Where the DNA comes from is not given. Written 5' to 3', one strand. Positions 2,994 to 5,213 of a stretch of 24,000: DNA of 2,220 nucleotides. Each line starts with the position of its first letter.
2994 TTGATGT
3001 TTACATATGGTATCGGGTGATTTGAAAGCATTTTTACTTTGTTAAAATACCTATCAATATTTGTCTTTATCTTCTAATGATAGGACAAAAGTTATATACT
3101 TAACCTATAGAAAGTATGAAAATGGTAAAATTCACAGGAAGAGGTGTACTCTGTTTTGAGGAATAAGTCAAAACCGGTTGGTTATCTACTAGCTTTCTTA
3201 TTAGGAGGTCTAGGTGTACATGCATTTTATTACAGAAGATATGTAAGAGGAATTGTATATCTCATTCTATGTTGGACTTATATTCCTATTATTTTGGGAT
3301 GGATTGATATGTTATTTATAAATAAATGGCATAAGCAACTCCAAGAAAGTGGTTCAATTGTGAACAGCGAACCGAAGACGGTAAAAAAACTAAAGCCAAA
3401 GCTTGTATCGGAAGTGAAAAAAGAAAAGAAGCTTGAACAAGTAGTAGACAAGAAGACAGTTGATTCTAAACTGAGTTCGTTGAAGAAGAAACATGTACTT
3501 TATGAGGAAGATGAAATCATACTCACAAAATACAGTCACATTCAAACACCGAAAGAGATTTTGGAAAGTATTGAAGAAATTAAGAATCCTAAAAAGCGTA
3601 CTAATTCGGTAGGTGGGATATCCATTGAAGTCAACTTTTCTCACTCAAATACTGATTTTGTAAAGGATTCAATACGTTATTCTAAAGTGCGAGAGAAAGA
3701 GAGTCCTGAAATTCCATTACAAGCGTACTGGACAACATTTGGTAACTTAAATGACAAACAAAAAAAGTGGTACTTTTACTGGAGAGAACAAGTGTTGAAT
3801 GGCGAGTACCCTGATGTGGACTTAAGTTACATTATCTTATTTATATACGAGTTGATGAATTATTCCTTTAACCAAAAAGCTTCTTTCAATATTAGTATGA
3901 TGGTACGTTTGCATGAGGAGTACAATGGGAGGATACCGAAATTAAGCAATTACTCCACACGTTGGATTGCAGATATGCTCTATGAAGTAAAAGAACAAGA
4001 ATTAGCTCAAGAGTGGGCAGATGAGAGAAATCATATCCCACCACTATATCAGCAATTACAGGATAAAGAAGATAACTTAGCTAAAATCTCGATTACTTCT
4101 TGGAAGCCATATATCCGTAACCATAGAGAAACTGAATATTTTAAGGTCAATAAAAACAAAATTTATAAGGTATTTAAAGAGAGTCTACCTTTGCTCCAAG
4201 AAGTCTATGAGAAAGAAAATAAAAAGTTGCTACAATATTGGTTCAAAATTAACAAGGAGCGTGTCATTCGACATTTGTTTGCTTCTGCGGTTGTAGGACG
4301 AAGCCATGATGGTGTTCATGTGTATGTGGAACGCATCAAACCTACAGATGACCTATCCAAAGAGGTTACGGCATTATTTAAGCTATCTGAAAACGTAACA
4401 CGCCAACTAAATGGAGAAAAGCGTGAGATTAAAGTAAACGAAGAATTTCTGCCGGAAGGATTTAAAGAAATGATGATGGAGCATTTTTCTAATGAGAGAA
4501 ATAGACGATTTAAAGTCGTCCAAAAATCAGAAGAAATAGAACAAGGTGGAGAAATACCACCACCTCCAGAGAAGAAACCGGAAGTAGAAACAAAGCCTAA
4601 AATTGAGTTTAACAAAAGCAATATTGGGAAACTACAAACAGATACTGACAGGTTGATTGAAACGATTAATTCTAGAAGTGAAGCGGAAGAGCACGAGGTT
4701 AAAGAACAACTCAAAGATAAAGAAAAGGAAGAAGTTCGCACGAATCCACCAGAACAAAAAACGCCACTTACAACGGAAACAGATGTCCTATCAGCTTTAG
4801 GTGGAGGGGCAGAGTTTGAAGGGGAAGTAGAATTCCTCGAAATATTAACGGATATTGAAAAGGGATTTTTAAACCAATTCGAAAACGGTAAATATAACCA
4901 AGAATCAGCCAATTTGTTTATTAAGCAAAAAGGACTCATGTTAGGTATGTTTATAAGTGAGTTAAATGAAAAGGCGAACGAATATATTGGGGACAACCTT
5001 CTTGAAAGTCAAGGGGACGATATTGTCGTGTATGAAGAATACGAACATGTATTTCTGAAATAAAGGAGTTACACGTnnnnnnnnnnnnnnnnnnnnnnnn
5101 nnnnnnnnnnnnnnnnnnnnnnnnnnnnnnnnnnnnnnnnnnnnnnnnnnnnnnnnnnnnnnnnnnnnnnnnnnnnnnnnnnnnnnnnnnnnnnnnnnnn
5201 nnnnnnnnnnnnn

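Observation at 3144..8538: Three-gene TerB-N/TerB-C + DUF2791-type ATPase + DEAD/DEAH helicase operon (Shango-like putative anti-phage system) with a TM2 membrane-anchor fusion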

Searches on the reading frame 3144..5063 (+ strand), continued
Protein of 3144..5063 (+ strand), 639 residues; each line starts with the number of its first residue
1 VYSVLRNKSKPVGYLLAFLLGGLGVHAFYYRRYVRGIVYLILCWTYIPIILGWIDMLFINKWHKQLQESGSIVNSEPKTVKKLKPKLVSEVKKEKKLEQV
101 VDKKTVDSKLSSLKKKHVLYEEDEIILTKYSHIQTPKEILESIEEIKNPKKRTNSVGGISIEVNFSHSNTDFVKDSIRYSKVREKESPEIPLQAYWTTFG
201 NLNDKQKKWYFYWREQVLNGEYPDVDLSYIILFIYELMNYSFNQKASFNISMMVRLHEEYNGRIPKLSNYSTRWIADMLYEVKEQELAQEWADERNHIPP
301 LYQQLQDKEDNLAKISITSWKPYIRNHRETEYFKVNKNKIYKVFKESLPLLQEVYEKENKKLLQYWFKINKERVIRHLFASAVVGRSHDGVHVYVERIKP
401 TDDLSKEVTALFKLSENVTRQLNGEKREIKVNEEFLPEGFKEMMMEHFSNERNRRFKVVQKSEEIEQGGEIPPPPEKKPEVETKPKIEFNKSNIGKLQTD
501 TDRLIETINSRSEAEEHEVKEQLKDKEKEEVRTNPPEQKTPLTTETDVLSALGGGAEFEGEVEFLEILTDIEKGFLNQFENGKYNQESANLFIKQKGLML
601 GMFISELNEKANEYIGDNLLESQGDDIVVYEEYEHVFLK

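Call 26: find_related_loci(query=A2, collection=genome_contigs, flank=10000)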
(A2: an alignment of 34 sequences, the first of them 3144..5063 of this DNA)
Query A2 (639 aa) in genome_contigs; peptide patterns used: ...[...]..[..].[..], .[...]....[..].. (x = any residue, [..] = any of these).
201 stretches matched a pattern; 178 encode a relative of the query (tblastn E <= 1e-3); the best 80 are kept; 80 distinct loci.
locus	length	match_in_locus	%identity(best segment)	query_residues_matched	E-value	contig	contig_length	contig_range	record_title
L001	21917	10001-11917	62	2-638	0e+0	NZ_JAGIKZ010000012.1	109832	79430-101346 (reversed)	Cytobacillus eiseniae strain DSM 26675 Ga0454137_12, whole genome shotgun sequence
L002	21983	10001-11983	60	5-639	0e+0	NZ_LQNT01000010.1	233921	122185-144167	Bhargavaea cecembensis strain T14 contig_3, whole genome shotgun sequence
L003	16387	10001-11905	61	4-638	0e+0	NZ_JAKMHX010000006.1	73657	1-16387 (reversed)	Sporosarcina cyprini strain MB25 172, whole genome shotgun sequence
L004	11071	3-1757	62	56-638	0e+0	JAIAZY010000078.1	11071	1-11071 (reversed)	Bacillus sp. IITD106 78, whole genome shotgun sequence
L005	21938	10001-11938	51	3-636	0e+0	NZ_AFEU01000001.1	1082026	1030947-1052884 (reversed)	Bacillus methanolicus PB1 contig_1, whole genome shotgun sequence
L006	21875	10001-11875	48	8-637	0e+0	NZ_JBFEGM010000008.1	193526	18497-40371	Sporosarcina sp. 179-K 8C2 HS NODE_8_length_193526_cov_412.423316, whole genome shotgun sequence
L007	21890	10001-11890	46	5-636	1e-179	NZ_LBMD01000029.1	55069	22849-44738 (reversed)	Bacillus sp. CHD6a contig29, whole genome shotgun sequence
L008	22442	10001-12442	46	3-636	5e-174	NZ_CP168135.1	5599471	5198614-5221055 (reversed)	Peribacillus sp. RS7 chromosome, complete genome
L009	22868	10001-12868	50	4-638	2e-173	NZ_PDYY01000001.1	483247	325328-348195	Sporosarcina sp. P2 contig-150_0, whole genome shotgun sequence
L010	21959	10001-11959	44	8-638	5e-170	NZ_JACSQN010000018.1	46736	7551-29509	Sporosarcina quadrami strain Sa2YVA2 NODE_18_length_46736_cov_26.561221, whole genome shotgun sequence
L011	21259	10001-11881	43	7-636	7e-164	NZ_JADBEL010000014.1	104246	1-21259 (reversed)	Sporosarcina limicola strain DSM 13886 Ga0244518_14, whole genome shotgun sequence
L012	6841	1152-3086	44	6-636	2e-161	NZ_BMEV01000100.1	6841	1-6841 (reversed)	Compostibacillus humi strain CGMCC 1.12360 sequence100, whole genome shotgun sequence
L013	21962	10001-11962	41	2-636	1e-159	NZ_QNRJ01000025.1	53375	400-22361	Rossellomorea aquimaris strain 97B Ga0227240_125, whole genome shotgun sequence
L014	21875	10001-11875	42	8-636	6e-155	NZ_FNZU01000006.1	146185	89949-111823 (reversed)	Alkalibacterium pelagium strain DSM 19183, whole genome shotgun sequence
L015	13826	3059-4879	42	8-624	1e-146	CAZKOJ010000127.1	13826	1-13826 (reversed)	MAG TPA_asm: uncultured Clostridium sp. isolate SRP302447_co2_83 genome assembly, contig: NODE_12329_length_13826_cov_6.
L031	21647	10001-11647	35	81-639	5e-93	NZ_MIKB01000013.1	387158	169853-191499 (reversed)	Enterococcus quebecensis strain LMG 26306 3, whole genome shotgun sequence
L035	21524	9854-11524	34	95-637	2e-89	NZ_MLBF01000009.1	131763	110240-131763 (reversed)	Desulfosporosinus metallidurans strain OL contig00009, whole genome shotgun sequence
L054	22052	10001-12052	25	8-633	2e-33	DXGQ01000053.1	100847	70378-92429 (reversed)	MAG TPA_asm: Candidatus Anaerobutyricum avicola isolate ChiSxjej6B18-9268 ChiSxjej6B18M5__C221827_L100847_SAMN08009924,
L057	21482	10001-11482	23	149-639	8e-26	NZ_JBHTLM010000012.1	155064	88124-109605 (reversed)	Paenibacillus puldeungensis strain CCUG 59189 GCM70027388_27, whole genome shotgun sequence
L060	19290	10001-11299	23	149-633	3e-25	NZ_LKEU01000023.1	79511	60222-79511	Acetobacterium wieringae strain DSM 1911 ACWI_contig000023, whole genome shotgun sequence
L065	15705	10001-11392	25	158-633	7e-24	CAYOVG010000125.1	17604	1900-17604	MAG TPA_asm: uncultured Syntrophobacteraceae bacterium isolate binchicken_co168_41 genome assembly, contig: NODE_5692_le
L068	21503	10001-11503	21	172-633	3e-23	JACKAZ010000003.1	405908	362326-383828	MAG: Ardenticatenales bacterium isolate HK-STAS-CHLO-8 HK-STAS-CHLO-8_3, whole genome shotgun sequence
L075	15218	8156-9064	25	149-435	3e-21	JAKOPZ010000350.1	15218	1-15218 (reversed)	MAG: Chloroflexota bacterium isolate all_maxbin.084 k201_1930937, whole genome shotgun sequence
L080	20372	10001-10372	39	158-277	4e-21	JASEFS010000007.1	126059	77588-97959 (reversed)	MAG: Deltaproteobacteria bacterium isolate Yes49-14 NODE_70_length_126059_cov_7.382710, whole genome shotgun sequence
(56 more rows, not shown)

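Call 47: predict_structure(alignment_id=A2)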
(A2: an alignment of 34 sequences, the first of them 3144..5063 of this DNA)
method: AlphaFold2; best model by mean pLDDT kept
length: 639 residues; sequences in the alignment: 34
mean_pLDDT: 77.2   pTM: 0.49
mean pLDDT of the five models: 77.2, 76.2, 76.1, 75.8, 75.1
residues with pLDDT >= 90: 304; 70-90: 162; 50-70: 43; < 50: 130
segments of 3 or more residues with pLDDT < 50: 1-5, 71-116, 159-167, 455-472, 476-488, 520-534, 536-557
pLDDT, mean of each block of 10 residues (from residue 1): 57 91 89 90 87 90 83 37 31 30 32 54 95 95 85 53 50 92 90 83 94 96 94 94 97 97 91 93 92 76 92 92 90 95 96 93 92 84 70 86 95 96 92 93 92 50 39 45 48 83 80 56 36 31 30 41 87 92 91 91 93 87 89 77
secondary structure, 60 per line:
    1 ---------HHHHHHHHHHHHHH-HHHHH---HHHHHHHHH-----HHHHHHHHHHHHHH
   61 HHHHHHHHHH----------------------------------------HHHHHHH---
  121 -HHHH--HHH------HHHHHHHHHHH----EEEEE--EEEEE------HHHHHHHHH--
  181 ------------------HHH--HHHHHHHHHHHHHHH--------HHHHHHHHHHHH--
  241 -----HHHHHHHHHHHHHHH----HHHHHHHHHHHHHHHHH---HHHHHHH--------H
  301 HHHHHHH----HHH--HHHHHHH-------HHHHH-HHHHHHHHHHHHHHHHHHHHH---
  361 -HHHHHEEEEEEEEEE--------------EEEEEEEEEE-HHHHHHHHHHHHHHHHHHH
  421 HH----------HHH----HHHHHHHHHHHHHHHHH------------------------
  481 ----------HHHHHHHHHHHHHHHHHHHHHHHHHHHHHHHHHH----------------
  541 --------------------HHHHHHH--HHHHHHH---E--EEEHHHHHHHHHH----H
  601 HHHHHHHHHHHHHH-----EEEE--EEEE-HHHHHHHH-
elements in order: H10-23 H25-29 H33-41 H47-70 H111-117 H122-125 H137-147 E152-156 E159-163 H170-178 H204-218 H227-238 H246-260 H265-281 H285-291 H300-307 H317-323 H331-335 H337-357 H362-366 E367-376 E391-400 H402-422 H440-456 H491-524 H561-567 H570-576 E583-585 H586-595 H600-614 E620-623 E626-629 H631-638

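Call 50: fold_search(model_id=the predicted structure, library=pdb)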
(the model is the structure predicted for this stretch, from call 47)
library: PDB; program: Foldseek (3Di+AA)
matches with E <= 10: 85; with E <= 0.001: 0
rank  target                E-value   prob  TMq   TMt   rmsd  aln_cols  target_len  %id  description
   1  2esn_C                1.1e+00  0.72  0.09  0.18   3.8        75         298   17  The crystal structure of probable transcriptional regulator PA0477 from Pseudomonas aeruginosa (released 2005-11-01)
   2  8gyq_A                1.3e+00  0.02  0.06  0.10  31.1       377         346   11  Cryo-EM structure of human Pannexin-2 in pre-open state. (released 2024-04-17)
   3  8k98_C                1.9e+00  0.03  0.09  0.08  27.1       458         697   11  Cryo-EM structure of DSR2-TTP (released 2024-05-01)
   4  3hhg_B                2.0e+00  0.47  0.09  0.18   4.0        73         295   22  Structure of CrgA, a LysR-type transcriptional regulator from Neisseria meningitidis. (released 2009-07-07)
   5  4kib_B                2.1e+00  0.63  0.08  0.15   3.5        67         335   18  Crystal structure of methyltransferase from Streptomyces hygroscopicus complexed with S-adenosyl-L-homocysteine and me (released 2014-05-07)
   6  4m71_B                2.2e+00  0.57  0.08  0.15   3.7        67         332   18  Mutant structure of methyltransferase from Streptomyces hygroscopicus complexed with S-adenosyl-L-homocysteine and met (released 2014-06-25)
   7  8k98_B                2.2e+00  0.04  0.10  0.10  26.8       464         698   11  Cryo-EM structure of DSR2-TTP (released 2024-05-01)
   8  8yln_A                2.2e+00  0.03  0.10  0.09  26.3       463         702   10  The structure of DSR2-Tail tube complex (released 2024-08-14)
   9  2esn_B                2.5e+00  0.47  0.10  0.19   3.8        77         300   17  The crystal structure of probable transcriptional regulator PA0477 from Pseudomonas aeruginosa (released 2005-11-01)
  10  2esn_A                2.5e+00  0.44  0.09  0.18   3.8        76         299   17  The crystal structure of probable transcriptional regulator PA0477 from Pseudomonas aeruginosa (released 2005-11-01)
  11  4m73_B                2.5e+00  0.44  0.08  0.14   3.7        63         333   14  Mutant structure of methyltransferase from Streptomyces hygroscopicus (released 2014-06-25)
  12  3fwe_B                2.7e+00  0.11  0.07  0.17   9.2        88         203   14  Crystal Structure of the Apo D138L CAP mutant (released 2009-09-08)
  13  3szp_A                2.8e+00  0.44  0.09  0.18   4.0        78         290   15  Full-length structure of the Vibrio cholerae virulence activator, AphB, a member of the LTTR protein family (released 2011-11-23)
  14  5y2v_A                2.9e+00  0.44  0.10  0.19   3.7        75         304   13  Strcutrue of the full-length CcmR complexed with 2-OG from Synechocystis PCC6803 (released 2017-12-27)
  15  5y2v_B                2.9e+00  0.33  0.09  0.17   4.0        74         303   12  Strcutrue of the full-length CcmR complexed with 2-OG from Synechocystis PCC6803 (released 2017-12-27)
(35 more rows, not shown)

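Call 57: search_protein_families(library=pfam, proteins=[L035:9812-11548:+, L057:9896-11503:+, L060:9560-11641:+, L068:9743-11548:+, L075:7778-9826:+, L080:8036-11728:+, L065:8018-11764:+, L054:9701-12097:+, L031:9554-11671:+], max_evalue=1)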
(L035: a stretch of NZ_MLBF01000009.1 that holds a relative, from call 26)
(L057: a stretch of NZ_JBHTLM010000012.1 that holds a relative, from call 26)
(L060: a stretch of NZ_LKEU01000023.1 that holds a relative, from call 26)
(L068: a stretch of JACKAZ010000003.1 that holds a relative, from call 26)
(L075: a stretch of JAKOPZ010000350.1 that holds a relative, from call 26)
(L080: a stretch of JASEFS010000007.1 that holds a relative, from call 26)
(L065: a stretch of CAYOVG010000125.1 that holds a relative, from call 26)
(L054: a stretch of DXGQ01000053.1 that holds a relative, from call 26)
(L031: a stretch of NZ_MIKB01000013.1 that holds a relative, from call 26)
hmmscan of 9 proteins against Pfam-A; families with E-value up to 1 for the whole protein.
L035:9812-11548:+ (578 aa): 3 families
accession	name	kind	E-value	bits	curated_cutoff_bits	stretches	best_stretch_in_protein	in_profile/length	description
PF13208.11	TerB_N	-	1.6e-18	67.6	25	1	76-262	33-200/207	TerB N-terminal domain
PF15615.11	TerB_C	-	1.2e-08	35.8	26.3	1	398-569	14-145/148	TerB-C domain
PF08315.17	cwf18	-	0.061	14.3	26.1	1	444-503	68-120/135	cwf18 pre-mRNA splicing factor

L057:9896-11503:+ (535 aa): 3 families
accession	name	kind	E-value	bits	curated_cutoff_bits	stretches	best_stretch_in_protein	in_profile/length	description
PF13208.11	TerB_N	-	3e-42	145.2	25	1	51-253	26-206/207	TerB N-terminal domain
PF15615.11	TerB_C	-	1e-13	52.2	26.3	1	347-530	8-147/148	TerB-C domain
PF13233.12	Complex1_LYR_2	-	0.0059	17.7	22.3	1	321-378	5-58/80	Complex1_LYR-like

L060:9560-11641:+ (693 aa): 2 families
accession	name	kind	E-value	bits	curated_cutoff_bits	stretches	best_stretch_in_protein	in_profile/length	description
PF13208.11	TerB_N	-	3e-40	138.6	25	1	160-362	23-205/207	TerB N-terminal domain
PF15615.11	TerB_C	-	1.4e-12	48.5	26.3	2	460-584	7-147/148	TerB-C domain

L068:9743-11548:+ (601 aa): 2 families
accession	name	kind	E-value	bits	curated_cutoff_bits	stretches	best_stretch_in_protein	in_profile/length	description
PF13208.11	TerB_N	-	9.6e-35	120.6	25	1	82-280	29-202/207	TerB N-terminal domain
PF15615.11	TerB_C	-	1.3e-15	58.3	26.3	1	405-591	15-147/148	TerB-C domain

L075:7778-9826:+ (682 aa): 6 families
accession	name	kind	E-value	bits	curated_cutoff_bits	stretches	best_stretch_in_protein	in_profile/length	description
PF13208.11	TerB_N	-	3e-27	96.2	25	1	140-346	24-204/207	TerB N-terminal domain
PF15615.11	TerB_C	-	8e-18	65.5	26.3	2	573-666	54-147/148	TerB-C domain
PF25587.1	Rv2743c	-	0.005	17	27.7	1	13-96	40-114/237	Rv2743c family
PF02260.25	FATC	-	0.086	13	25.3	1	261-273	19-31/32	FATC domain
PF09450.16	DUF2019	-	0.12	12.8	23.3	0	320-361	18-61/105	Domain of unknown function (DUF2019)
PF22587.1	DNApolII_insertion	-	0.16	12.4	27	1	490-526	23-57/61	DNA polymerase II, insertion domain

L080:8036-11728:+ (1230 aa): 2 families
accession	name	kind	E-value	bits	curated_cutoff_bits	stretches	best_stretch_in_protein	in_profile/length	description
PF13208.11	TerB_N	-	1.9e-37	129.5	25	1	664-869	24-204/207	TerB N-terminal domain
PF15615.11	TerB_C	-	3.1e-16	60.4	26.3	2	1137-1222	64-145/148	TerB-C domain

L065:8018-11764:+ (1248 aa): 2 families
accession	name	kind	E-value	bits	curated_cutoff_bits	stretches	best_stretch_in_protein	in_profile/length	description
PF13208.11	TerB_N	-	5.6e-37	127.9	25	1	669-873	25-204/207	TerB N-terminal domain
PF15615.11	TerB_C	-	5.7e-16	59.5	26.3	2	1119-1237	40-145/148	TerB-C domain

L054:9701-12097:+ (798 aa): 6 families
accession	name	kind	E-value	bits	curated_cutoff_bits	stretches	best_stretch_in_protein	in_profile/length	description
PF13208.11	TerB_N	-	7e-43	147.2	25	1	240-458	7-204/207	TerB N-terminal domain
PF05154.21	TM2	-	6e-19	68.4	27.9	1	100-148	2-51/51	TM2 domain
PF15615.11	TerB_C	-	1.3e-16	61.6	26.3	2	680-789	54-148/148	TerB-C domain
PF11212.13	DUF2999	-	0.018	15.8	25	1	710-765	16-71/82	Protein of unknown function (DUF2999)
PF16965.11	CSG2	-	0.044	13.2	28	1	52-116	269-329/394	Ceramide synthase regulator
PF00578.27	AhpC-TSA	-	0.058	13.8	26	1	709-765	42-98/124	AhpC/TSA family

L031:9554-11671:+ (705 aa): 2 families
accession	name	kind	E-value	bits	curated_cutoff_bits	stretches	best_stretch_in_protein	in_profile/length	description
PF13208.11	TerB_N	-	1.9e-20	73.9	25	1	234-377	24-164/207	TerB N-terminal domain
PF15615.11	TerB_C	-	3.6e-14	53.7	26.3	1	547-694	9-145/148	TerB-C domain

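Call 65: find_encoding_contigs(protein=P0121, flank=3000, max_places=2)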
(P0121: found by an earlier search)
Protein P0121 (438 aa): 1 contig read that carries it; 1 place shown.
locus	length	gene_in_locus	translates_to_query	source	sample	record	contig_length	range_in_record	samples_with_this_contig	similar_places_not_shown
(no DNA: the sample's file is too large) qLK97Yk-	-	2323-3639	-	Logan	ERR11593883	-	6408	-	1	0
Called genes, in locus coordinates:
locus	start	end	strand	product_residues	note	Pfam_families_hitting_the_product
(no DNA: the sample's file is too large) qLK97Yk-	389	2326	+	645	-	PF05154:TM2, PF13208:TerB_N, PF15615:TerB_C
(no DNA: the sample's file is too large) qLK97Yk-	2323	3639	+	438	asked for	PF10923:BrxC_BrxD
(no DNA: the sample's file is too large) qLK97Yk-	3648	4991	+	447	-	PF00270:DEAD, PF00271:Helicase_C, PF22590:Cas3-like_C_2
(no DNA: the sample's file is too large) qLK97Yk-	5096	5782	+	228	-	-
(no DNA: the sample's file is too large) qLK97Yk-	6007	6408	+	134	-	?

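Call 71: search_solved_structures(query=A2, max_evalue=1)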
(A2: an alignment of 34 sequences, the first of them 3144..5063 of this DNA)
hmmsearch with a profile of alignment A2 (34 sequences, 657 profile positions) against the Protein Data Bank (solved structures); distinct sequences matched with E-value up to 1: 1.
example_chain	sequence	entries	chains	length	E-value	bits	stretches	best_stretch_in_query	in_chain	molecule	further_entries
7rwz_B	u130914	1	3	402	0.26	13.1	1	479-553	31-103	Major capsid protein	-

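Call 87: search_protein_representatives(protein=window:3144-5063:+)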
Query: 639 residues. Proteins with E-value up to 0.001 (for the whole library): 2875; up to 1e-10: 442; up to 1e-30: 90. The best 150 are listed.
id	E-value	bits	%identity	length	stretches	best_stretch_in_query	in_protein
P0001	0.0e+00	1425.1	100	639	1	1-639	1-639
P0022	8.0e-200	682.2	48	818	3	83-636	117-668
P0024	1.3e-197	674.9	54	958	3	105-516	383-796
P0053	1.4e-155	536.1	50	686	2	117-635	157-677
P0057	1.7e-153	529.2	47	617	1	6-637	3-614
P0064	1.1e-146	506.8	45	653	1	8-638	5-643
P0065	3.7e-146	504.9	43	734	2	98-638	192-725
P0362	2.1e-144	499.2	46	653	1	7-635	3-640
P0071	8.1e-144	497.2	45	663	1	7-636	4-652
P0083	2.3e-135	469.3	44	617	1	6-637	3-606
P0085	2.9e-133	462.4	51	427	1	6-435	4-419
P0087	1.5e-131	456.8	42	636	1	7-638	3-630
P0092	1.4e-130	453.6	43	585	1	56-636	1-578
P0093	1.5e-128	446.9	41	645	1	7-634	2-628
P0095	1.4e-127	443.6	44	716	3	75-476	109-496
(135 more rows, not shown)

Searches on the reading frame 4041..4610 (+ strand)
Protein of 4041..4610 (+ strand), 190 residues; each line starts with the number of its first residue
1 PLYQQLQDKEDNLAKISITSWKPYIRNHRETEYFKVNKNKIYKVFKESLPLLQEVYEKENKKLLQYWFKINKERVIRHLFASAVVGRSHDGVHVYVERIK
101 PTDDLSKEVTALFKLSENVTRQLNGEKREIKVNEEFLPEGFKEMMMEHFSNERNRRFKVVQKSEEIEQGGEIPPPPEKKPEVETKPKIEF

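Call 57: search_protein_families(library=pfam, proteins=[window:4041-4610:+], max_evalue=1)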
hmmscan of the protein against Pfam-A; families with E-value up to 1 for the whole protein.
window:4041-4610:+ (190 aa): 1 family
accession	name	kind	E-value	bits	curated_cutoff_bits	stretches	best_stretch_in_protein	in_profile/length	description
PF01934.22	HepT-like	-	0.033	14.3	23.5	1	31-57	92-118/120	Ribonuclease HepT-like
